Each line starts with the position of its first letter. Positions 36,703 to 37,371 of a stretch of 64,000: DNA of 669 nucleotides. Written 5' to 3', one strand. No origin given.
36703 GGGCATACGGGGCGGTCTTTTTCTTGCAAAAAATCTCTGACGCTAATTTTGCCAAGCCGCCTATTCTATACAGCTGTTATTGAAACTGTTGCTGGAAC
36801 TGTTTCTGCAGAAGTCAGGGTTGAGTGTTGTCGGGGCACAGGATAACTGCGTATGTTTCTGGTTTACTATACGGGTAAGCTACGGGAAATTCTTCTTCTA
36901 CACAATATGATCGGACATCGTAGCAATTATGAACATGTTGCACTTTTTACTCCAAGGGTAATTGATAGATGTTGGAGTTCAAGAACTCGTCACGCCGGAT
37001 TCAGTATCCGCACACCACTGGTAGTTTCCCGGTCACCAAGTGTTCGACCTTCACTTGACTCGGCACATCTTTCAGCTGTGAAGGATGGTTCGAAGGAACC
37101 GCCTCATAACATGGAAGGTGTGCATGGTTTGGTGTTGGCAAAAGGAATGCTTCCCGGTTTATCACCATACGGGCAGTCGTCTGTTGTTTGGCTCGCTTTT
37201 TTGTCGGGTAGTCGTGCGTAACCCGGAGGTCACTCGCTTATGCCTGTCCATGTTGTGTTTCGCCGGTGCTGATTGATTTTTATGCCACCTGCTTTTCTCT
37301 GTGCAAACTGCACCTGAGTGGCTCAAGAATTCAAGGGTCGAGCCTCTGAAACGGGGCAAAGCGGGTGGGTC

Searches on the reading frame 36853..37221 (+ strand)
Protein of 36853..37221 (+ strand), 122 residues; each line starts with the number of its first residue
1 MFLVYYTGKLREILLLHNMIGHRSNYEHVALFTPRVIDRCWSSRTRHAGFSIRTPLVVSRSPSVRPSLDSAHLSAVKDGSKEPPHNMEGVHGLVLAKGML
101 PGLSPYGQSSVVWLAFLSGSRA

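Call 70: search_protein_families(library=pfam, proteins=[window:36853-37221:+], max_evalue=0.01)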
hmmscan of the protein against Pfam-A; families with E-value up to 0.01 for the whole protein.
window:36853-37221:+ (122 aa): 1 family
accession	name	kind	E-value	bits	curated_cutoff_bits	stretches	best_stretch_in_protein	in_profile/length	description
PF17692.6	DUF5538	-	0.0067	17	25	1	45-97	57-111/128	Family of unknown function (DUF5538)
